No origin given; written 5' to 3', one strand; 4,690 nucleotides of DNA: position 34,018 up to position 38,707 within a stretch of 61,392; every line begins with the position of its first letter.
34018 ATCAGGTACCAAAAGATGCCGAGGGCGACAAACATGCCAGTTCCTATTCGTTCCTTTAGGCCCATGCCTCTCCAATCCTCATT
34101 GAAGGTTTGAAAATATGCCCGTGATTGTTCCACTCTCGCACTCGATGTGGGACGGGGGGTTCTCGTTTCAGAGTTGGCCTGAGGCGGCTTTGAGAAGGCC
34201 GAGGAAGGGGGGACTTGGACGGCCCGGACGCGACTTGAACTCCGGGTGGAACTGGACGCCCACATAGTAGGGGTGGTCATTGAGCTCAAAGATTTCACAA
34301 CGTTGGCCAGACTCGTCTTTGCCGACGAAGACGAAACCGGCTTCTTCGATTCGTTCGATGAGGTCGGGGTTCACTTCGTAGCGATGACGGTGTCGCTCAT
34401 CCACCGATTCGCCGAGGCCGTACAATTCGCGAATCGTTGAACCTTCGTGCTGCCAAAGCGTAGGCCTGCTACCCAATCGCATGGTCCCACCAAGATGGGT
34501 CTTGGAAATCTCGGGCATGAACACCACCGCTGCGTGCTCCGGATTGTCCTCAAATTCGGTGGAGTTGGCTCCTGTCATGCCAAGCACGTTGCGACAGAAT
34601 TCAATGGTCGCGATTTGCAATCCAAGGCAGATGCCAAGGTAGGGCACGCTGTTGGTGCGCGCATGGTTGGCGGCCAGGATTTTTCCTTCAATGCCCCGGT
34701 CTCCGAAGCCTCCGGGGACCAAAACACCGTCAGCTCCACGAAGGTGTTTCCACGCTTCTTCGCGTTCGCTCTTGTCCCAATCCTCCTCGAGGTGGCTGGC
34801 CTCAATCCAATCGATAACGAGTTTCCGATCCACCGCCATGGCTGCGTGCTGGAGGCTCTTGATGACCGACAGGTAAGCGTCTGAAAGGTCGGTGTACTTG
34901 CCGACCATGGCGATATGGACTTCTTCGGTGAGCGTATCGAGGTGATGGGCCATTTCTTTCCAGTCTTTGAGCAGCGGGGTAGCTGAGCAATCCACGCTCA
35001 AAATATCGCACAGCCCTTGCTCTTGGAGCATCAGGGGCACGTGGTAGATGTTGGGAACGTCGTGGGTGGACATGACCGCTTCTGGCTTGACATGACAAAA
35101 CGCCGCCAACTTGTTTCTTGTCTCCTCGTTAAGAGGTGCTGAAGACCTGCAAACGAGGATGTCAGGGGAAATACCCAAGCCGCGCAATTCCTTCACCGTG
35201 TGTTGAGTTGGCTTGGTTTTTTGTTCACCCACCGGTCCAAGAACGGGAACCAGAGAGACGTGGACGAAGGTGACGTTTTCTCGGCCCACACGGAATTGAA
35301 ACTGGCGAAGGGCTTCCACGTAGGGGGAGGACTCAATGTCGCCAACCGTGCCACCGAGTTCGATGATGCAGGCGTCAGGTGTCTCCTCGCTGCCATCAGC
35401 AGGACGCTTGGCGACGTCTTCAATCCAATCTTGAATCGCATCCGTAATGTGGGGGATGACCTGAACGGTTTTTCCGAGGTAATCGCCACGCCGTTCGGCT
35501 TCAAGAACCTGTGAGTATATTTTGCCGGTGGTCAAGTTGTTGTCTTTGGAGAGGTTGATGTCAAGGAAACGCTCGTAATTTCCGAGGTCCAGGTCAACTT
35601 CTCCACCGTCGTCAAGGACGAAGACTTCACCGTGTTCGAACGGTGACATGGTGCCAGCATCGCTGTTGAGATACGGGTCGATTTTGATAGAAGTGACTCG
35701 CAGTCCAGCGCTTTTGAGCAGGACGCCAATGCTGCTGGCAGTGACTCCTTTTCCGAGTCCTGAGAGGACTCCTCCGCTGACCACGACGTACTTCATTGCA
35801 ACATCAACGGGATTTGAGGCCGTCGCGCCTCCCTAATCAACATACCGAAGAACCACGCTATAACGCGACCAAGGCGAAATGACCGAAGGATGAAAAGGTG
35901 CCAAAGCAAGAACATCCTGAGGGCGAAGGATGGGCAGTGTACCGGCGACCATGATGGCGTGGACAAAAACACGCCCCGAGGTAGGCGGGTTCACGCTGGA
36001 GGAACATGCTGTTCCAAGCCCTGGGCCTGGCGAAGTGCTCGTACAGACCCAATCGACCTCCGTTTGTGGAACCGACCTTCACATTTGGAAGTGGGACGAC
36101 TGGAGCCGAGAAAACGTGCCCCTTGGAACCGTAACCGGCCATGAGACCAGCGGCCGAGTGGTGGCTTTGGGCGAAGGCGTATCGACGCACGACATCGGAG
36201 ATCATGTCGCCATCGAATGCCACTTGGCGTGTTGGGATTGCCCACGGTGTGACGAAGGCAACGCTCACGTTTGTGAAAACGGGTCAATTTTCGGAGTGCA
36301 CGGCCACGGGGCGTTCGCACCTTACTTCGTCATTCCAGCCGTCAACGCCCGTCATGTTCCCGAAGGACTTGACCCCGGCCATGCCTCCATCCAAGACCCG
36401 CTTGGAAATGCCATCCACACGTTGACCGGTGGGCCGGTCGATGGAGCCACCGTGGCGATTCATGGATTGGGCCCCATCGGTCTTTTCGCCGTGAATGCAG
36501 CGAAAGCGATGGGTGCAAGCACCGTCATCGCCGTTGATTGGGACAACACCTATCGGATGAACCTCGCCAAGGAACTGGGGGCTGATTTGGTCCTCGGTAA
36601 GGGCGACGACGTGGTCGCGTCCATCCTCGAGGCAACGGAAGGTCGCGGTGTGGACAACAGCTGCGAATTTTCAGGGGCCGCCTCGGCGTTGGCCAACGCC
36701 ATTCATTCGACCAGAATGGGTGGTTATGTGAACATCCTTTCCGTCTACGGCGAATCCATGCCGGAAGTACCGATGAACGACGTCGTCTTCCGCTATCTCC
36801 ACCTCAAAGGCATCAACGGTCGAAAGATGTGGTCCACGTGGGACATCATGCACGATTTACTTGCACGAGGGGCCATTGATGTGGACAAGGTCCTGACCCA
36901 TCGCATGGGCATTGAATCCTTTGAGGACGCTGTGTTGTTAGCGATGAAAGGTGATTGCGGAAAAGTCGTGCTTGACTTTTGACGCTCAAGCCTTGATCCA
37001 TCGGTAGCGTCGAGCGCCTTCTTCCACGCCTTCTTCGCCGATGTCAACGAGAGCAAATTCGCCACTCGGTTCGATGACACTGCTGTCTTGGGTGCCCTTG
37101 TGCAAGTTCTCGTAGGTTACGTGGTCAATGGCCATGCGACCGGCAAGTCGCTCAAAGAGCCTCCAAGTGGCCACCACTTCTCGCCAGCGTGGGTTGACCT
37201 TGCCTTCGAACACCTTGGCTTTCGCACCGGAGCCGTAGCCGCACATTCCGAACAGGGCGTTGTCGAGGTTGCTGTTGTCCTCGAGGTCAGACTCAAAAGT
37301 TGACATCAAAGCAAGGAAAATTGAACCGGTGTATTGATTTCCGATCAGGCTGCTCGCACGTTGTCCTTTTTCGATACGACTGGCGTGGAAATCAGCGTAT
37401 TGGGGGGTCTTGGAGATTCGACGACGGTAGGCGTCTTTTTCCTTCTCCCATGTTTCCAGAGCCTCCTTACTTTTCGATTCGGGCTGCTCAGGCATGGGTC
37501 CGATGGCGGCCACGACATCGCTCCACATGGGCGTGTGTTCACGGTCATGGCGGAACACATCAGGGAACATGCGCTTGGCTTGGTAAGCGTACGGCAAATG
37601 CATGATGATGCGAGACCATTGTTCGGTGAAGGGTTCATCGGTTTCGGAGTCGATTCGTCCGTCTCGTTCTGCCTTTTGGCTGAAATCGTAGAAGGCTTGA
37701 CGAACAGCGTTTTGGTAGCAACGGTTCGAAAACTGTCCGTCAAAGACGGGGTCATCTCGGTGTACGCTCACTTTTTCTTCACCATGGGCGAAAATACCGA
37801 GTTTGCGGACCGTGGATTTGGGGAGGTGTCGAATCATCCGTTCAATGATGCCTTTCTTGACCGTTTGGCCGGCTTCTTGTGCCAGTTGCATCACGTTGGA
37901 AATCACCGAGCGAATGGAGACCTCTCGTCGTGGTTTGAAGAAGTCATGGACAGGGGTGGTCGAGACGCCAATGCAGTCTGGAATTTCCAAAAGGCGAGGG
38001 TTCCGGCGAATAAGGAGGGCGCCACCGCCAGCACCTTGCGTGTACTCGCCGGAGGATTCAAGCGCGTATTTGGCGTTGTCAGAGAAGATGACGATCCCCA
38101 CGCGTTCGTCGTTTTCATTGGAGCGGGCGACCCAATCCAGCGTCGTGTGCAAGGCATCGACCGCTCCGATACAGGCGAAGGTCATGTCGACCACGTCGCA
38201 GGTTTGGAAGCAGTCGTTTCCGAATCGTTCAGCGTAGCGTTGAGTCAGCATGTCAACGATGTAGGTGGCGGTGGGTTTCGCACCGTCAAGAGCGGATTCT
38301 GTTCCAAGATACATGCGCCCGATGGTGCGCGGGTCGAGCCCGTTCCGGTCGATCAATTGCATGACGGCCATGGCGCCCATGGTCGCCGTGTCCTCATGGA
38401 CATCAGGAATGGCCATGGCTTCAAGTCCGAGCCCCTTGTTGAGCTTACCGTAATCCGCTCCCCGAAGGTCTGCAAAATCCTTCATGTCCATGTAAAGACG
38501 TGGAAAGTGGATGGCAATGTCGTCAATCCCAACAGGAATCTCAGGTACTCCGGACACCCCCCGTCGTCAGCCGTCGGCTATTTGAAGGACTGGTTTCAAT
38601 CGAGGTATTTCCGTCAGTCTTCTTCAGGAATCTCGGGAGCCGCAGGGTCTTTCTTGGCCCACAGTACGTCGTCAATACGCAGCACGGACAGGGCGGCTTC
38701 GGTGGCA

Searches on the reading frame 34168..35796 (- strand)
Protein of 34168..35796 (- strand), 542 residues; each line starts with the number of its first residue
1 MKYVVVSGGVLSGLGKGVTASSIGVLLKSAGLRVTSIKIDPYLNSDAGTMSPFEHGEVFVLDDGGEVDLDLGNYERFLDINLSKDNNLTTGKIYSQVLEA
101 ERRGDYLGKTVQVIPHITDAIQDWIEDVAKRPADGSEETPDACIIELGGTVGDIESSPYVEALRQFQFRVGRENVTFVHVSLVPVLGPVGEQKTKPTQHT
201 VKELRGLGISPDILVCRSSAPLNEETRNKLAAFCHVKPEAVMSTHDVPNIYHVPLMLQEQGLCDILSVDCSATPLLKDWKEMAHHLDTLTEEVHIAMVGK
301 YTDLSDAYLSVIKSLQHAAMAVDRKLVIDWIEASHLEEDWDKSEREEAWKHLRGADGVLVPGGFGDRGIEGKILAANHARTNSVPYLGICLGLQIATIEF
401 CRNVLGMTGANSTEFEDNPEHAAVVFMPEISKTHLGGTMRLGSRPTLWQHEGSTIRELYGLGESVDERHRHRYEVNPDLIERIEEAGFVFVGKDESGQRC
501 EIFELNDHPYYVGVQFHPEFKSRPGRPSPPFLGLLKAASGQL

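Call 19: search_protein_families(library=pfam, proteins=[window:34168-35796:-], max_evalue=0.001)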
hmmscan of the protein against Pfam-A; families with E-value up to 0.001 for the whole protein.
window:34168-35796:- (542 aa): 2 families
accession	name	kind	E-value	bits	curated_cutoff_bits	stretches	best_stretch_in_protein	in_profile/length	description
PF06418.20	CTP_synth_N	-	2.8e-124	414.2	26.1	1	2-266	1-259/265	CTP synthase N-terminus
PF00117.34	GATase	-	1.9e-40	139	22.8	1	304-536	2-189/190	Glutamine amidotransferase class-I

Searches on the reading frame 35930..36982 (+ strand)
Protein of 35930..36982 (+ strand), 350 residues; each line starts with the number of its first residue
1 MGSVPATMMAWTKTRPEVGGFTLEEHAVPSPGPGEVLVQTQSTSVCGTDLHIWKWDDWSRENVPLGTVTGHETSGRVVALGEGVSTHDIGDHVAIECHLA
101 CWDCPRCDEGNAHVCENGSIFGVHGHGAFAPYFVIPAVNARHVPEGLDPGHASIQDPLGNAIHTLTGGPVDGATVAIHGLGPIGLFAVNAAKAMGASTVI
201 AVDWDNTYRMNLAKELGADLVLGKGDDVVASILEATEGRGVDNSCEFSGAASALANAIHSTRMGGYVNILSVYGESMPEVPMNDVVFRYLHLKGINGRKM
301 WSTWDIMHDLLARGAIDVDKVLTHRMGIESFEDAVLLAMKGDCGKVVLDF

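Call 19: search_protein_families(library=pfam, proteins=[window:35930-36982:+], max_evalue=0.001)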
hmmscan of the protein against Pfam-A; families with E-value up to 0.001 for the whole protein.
window:35930-36982:+ (350 aa): 3 families
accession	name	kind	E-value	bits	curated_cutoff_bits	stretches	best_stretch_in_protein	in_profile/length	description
PF08240.17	ADH_N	-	1.8e-25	89.7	23.5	1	32-144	1-103/104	Alcohol dehydrogenase GroES-like domain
PF00107.32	ADH_zinc_N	-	3.2e-23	82.5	31.8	1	182-312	1-128/129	Zinc-binding dehydrogenase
PF16912.11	Glu_dehyd_C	-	1.6e-05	24.9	34.9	1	173-334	32-197/211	Glucose dehydrogenase C-terminus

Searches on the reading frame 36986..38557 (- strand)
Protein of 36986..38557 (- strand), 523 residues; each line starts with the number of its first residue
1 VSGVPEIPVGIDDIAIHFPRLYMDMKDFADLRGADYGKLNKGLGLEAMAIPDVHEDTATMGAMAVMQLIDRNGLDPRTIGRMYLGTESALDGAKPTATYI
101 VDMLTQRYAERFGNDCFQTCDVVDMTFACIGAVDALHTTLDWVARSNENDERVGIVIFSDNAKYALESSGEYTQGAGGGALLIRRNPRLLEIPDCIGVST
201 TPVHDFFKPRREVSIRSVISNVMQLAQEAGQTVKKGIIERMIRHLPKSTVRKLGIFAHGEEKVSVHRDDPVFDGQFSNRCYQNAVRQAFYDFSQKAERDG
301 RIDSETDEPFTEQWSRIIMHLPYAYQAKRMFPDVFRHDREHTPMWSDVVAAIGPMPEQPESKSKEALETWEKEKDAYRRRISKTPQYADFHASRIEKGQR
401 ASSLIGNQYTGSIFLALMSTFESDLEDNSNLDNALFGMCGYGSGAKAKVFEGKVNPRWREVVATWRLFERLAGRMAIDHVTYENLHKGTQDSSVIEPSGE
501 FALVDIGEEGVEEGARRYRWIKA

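Call 19: search_protein_families(library=pfam, proteins=[window:36986-38557:-], max_evalue=0.001)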
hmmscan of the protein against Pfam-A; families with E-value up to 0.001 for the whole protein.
window:36986-38557:- (523 aa): 2 families
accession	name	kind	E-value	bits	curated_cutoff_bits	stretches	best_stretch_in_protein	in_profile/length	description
PF01154.23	HMG_CoA_synt_N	-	1.7e-21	77.3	25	1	9-184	5-170/174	Hydroxymethylglutaryl-coenzyme A synthase N terminal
PF08540.16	HMG_CoA_synt_C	-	1.3e-15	58.2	25.1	1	268-479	26-231/280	Hydroxymethylglutaryl-coenzyme A synthase C terminal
